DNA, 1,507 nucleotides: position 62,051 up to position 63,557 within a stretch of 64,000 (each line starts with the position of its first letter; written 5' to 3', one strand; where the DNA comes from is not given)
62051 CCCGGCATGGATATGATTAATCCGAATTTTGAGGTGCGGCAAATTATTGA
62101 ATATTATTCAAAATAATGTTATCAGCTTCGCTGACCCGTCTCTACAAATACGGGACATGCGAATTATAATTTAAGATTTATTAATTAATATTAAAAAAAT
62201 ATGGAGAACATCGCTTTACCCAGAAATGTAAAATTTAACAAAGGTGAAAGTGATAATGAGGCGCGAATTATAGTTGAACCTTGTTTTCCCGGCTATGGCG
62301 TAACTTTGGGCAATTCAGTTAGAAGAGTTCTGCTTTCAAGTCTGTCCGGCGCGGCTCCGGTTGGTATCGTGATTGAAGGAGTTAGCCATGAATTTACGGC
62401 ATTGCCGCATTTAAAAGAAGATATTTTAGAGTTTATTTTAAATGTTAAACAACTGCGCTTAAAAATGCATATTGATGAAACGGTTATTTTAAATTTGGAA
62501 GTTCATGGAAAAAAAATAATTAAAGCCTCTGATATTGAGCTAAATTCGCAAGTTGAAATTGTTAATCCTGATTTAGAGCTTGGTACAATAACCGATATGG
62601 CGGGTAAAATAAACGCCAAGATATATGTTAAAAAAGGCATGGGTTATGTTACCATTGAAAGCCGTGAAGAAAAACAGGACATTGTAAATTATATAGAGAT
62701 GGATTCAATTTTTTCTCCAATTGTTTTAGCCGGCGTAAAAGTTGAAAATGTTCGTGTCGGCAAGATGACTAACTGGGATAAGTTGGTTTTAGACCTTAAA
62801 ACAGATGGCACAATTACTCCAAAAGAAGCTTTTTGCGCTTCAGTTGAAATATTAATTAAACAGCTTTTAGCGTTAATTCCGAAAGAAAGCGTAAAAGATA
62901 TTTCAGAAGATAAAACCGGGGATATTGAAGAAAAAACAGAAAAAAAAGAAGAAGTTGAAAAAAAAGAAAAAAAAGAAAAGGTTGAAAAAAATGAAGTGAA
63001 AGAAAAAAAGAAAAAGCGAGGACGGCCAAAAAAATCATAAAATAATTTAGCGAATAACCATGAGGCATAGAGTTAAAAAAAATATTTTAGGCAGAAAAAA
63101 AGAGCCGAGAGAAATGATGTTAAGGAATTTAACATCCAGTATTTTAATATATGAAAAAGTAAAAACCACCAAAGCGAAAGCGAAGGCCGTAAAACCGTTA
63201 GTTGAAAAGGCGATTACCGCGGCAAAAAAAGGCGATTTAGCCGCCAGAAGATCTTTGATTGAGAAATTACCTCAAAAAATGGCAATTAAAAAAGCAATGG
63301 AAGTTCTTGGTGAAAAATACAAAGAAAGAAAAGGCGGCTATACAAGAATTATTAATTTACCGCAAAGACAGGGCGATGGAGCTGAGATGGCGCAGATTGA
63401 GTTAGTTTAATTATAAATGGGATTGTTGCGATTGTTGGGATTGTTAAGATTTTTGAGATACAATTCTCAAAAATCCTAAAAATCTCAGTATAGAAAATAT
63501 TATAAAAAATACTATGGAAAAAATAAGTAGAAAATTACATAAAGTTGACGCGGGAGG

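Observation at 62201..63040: RpoA lacks the alpha-CTD and instead ends in a lysine/glutamate linker plus a canonical AT-hook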

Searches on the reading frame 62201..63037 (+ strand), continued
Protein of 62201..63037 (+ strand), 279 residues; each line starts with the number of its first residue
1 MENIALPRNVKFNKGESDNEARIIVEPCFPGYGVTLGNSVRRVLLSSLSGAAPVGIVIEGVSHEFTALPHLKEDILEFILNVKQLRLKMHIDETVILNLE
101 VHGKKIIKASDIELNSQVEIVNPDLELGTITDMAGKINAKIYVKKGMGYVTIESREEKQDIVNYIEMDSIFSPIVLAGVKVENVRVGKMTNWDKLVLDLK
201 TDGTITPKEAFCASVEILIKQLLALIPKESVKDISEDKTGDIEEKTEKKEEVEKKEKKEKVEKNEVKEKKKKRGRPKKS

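Call 26: find_related_loci(query=window:62201-63037:+, collection=metagenome_contigs, flank=2000)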
Query window:62201-63037:+ (279 aa) in metagenome_contigs; peptide patterns used: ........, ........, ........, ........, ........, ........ (x = any residue, [..] = any of these).
600 stretches matched a pattern (row limit reached: there are more); 12 encode a relative of the query (tblastn E <= 1e-3); 12 distinct loci.
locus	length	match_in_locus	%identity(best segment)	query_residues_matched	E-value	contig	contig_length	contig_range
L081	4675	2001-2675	57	1-225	2e-87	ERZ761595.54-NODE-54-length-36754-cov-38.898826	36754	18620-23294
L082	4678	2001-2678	60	1-226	1e-86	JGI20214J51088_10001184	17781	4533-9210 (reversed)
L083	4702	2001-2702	57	1-231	3e-85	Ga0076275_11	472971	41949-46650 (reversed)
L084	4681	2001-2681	56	1-227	3e-82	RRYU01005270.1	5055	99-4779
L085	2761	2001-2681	57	1-227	4e-80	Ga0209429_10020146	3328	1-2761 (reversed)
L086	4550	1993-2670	55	1-226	6e-80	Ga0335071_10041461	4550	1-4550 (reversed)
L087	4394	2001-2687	54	1-229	3e-71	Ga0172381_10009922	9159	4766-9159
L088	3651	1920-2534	42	21-226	9e-51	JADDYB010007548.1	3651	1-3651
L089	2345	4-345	60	115-228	1e-39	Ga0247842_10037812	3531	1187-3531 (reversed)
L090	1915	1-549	35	51-233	1e-33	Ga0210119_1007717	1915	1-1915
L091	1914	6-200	65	162-226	7e-25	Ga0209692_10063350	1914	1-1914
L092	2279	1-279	37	125-218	2e-17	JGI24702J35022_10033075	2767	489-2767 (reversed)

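Call 32: find_encoding_contigs(protein=P0001, flank=10000, max_places=3)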
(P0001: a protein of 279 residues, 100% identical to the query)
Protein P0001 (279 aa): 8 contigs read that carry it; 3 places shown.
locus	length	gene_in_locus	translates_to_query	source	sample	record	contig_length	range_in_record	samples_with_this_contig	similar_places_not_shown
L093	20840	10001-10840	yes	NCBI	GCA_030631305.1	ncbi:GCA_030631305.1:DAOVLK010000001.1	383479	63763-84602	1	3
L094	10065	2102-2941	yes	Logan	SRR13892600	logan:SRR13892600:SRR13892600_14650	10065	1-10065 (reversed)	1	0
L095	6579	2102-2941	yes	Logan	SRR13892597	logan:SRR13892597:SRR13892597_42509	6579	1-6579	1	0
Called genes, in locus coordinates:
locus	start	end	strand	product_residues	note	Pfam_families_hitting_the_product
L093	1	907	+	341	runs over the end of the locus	PF02618:YceG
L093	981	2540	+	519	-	PF26449:DUF8128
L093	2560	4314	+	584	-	PF01935:DUF87 (weak), PF10412:TrwB_AAD_bind, PF12696:TraG-D_C (weak), PF23477:zf_Tbcl_2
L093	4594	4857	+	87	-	PF01541:GIY-YIG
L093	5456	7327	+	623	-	PF01411:tRNA-synt_2c, PF07973:tRNA_SAD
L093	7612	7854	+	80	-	PF01176:eIF-1a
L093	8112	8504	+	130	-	PF00416:Ribosomal_S13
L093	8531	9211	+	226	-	PF00411:Ribosomal_S11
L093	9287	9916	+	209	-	PF00163:Ribosomal_S4, PF01479:S4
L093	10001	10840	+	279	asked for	PF01193:RNA_pol_L, PF01000:RNA_pol_A_bac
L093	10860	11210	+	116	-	PF01196:Ribosomal_L17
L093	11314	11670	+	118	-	PF00572:Ribosomal_L13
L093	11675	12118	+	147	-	PF00380:Ribosomal_S9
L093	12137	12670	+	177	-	PF21088:MS_channel_1st, PF00924:MS_channel_2nd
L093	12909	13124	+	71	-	-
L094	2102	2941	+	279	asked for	PF01193:RNA_pol_L, PF01000:RNA_pol_A_bac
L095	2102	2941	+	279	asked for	PF01193:RNA_pol_L, PF01000:RNA_pol_A_bac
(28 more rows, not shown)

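Call 34: predict_structure(alignment_id=A2)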
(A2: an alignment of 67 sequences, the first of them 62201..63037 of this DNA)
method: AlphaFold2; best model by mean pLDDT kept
length: 279 residues; sequences in the alignment: 67
mean_pLDDT: 81.3   pTM: 0.71
mean pLDDT of the five models: 81.3, 80.6, 80.1, 78.7, 77.3
residues with pLDDT >= 90: 160; 70-90: 59; 50-70: 18; < 50: 42
segments of 3 or more residues with pLDDT < 50: 236-272
pLDDT, mean of each block of 10 residues (from residue 1): 69 93 93 91 92 93 85 91 94 94 96 95 95 94 88 72 86 93 88 94 94 94 81 48 41 39 32 50
secondary structure, 60 per line:
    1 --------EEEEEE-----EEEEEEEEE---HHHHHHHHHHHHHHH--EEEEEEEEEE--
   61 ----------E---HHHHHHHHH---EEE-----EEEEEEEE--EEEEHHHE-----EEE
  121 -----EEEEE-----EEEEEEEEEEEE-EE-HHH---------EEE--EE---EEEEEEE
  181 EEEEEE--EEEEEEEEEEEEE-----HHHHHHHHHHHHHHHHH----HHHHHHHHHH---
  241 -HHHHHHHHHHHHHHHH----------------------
elements in order: E9-14 E20-28 H32-46 E49-58 H75-83 E87-89 E95-102 E105-108 E118-120 E126-130 E136-147 E164-166 E174-186 E189-201 H207-223 H228-237 H242-257

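Call 35: search_solved_structures(query=window:62201-63037:+, max_evalue=1e-20, show_alignments=1)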
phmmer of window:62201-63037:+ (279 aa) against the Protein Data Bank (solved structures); distinct sequences matched with E-value up to 1e-20: 55.
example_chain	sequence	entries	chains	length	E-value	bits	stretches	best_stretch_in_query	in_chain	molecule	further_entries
6wvj_A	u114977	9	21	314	7.4e-48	166.4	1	21-245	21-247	DNA-directed RNA polymerase subunit alpha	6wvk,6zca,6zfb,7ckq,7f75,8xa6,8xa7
8x6f_A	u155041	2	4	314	1.3e-46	162.4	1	7-252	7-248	DNA-directed RNA polymerase subunit alpha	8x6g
4oir_A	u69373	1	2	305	1.7e-46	162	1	21-253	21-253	DNA-directed RNA polymerase subunit alpha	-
1iw7_A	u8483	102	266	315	1.8e-46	161.9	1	21-253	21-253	RNA polymerase alpha subunit | DNA-directed RNA polymerase alpha chain | DNA-directed RNA polymerase subunit alpha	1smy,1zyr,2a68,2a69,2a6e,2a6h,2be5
4mq9_A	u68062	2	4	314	1.8e-46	161.9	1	21-253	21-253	DNA-directed RNA polymerase subunit alpha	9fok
7xya_A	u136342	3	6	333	1.8e-46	161.9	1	7-237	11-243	DNA-directed RNA polymerase subunit alpha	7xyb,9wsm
7f0r_A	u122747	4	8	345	2.1e-46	161.7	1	7-237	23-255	DNA-directed RNA polymerase subunit alpha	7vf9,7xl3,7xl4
8i23_A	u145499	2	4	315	2.1e-46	161.7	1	16-252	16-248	DNA-directed RNA polymerase subunit alpha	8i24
7vpd_A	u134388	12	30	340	1.6e-45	158.8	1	20-220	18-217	DNA-directed RNA polymerase subunit alpha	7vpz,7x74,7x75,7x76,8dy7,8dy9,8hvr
1l9u_A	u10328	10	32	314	3.5e-45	157.7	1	16-248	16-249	RNA POLYMERASE, ALPHA SUBUNIT | DNA-directed RNA polymerase alpha chain | DNA-directed RNA polymerase subunit alpha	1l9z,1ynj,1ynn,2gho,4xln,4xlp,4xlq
7ye1_A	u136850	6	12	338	6.6e-45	156.8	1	16-239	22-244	DNA-directed RNA polymerase subunit alpha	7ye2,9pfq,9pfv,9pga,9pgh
1hqm_A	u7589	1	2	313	7.4e-45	156.6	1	16-248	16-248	DNA-directed RNA polymerase subunit alpha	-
1i6v_A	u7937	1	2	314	9.7e-45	156.2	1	16-247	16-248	DNA-DIRECTED RNA POLYMERASE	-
5tjg_A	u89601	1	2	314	1.2e-44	155.9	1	21-248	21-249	DNA-directed RNA polymerase subunit alpha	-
5tw1_A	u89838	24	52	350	1.8e-44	155.3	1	17-219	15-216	DNA-directed RNA polymerase subunit alpha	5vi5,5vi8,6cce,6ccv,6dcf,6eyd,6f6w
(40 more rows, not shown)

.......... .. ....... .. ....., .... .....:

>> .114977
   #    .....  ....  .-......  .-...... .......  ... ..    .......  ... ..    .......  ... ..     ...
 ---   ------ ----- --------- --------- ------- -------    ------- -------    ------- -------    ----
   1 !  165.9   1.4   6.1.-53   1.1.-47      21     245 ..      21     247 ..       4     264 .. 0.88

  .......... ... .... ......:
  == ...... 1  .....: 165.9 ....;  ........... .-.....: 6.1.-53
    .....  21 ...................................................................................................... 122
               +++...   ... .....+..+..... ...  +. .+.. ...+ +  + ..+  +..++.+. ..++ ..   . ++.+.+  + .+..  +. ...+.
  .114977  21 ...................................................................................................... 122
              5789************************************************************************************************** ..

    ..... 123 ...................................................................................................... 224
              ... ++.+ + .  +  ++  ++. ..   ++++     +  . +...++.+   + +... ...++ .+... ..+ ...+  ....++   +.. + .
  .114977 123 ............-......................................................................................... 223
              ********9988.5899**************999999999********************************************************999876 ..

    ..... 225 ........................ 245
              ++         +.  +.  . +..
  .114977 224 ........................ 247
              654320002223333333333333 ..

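Call 55: find_encoding_contigs(protein=P0044, flank=1500, max_places=1)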
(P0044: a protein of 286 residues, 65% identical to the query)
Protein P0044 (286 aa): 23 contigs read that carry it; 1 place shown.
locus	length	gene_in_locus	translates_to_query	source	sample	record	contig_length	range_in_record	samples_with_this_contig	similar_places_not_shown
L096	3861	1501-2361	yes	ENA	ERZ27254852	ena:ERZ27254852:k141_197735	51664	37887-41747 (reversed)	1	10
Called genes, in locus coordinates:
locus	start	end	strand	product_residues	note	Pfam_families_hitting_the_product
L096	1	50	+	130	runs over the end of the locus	PF00416:Ribosomal_S13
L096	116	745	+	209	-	PF00411:Ribosomal_S11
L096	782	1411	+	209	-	PF00163:Ribosomal_S4, PF01479:S4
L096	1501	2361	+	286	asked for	PF01193:RNA_pol_L, PF01000:RNA_pol_A_bac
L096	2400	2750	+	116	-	PF01196:Ribosomal_L17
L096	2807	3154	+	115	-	PF00572:Ribosomal_L13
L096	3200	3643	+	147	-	PF00380:Ribosomal_S9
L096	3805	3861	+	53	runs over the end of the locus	PF00301:Rubredoxin, PF21349:RUBY_RBDX (faint)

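Call 56: find_encoding_contigs(protein=P0023, flank=1500, max_places=1)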
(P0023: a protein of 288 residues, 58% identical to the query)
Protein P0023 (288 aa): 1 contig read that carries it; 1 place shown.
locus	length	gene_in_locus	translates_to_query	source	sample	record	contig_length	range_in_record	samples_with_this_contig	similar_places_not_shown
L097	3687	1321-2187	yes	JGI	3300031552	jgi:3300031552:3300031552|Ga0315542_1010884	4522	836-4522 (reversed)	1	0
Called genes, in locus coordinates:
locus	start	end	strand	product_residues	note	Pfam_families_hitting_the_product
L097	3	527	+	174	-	?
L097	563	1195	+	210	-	PF00163:Ribosomal_S4, PF01479:S4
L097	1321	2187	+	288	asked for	PF01193:RNA_pol_L, PF01000:RNA_pol_A_bac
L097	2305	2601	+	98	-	PF01196:Ribosomal_L17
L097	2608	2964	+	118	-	PF00572:Ribosomal_L13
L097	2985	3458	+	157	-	PF00380:Ribosomal_S9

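Call 57: find_encoding_contigs(protein=P0009, flank=1500, max_places=1)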
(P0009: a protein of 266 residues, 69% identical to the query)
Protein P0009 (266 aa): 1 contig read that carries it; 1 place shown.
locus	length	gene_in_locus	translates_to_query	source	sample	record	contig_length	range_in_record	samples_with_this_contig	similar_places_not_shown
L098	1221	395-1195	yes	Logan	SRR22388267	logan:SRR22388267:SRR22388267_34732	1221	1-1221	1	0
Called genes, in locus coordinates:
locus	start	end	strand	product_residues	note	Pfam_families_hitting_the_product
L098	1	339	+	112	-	?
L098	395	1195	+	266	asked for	PF01193:RNA_pol_L, PF01000:RNA_pol_A_bac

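Call 58: find_encoding_contigs(protein=P0114, flank=1500, max_places=1)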
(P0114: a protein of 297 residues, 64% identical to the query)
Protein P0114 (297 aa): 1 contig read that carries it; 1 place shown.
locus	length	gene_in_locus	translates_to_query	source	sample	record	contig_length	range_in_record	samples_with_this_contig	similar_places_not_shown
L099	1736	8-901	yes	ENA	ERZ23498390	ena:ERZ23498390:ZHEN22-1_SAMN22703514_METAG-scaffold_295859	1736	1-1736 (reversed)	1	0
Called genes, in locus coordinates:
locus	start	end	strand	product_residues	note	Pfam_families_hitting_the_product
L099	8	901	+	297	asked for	PF01193:RNA_pol_L, PF01000:RNA_pol_A_bac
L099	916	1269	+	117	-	PF01196:Ribosomal_L17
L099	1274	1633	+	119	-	PF00572:Ribosomal_L13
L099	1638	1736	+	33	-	?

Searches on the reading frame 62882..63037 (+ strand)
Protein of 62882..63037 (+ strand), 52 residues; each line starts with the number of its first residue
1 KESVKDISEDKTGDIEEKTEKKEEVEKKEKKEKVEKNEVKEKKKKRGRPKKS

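Call 49: search_protein_families(library=pfam, proteins=[window:62882-63037:+], max_evalue=10)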
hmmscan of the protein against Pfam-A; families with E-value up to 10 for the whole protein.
seq(52 aa): 1 family
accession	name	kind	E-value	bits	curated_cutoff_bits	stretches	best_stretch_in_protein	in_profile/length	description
PF02178.24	AT_hook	-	0.12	12.7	17.4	1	43-52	1-10/13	AT hook motif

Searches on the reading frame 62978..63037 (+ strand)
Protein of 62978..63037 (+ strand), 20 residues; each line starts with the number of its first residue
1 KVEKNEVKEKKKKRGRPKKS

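Call 49: search_protein_families(library=pfam, proteins=[window:62978-63037:+], max_evalue=10)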
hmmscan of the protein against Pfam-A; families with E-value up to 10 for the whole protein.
seq(20 aa): 1 family
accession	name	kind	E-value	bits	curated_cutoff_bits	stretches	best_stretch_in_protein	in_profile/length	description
PF02178.24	AT_hook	-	0.055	13.8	17.4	1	11-20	1-10/13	AT hook motif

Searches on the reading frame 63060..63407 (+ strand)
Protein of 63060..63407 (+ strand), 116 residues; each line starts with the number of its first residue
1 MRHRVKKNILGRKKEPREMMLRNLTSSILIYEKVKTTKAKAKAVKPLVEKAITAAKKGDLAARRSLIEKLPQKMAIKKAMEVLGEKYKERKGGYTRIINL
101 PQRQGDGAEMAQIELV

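Call 3: search_protein_families(library=pfam, proteins=[window:63060-63407:+], max_evalue=1)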
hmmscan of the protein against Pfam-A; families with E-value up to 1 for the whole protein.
window:63060-63407:+ (116 aa): 2 families
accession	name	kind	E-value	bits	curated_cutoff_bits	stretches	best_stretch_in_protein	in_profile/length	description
PF01196.24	Ribosomal_L17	-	1.1e-31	110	27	1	20-116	1-97/97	Ribosomal protein L17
PF18932.5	DUF5681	-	0.00019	22.4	27.5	1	11-72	15-74/77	Family of unknown function (DUF5681)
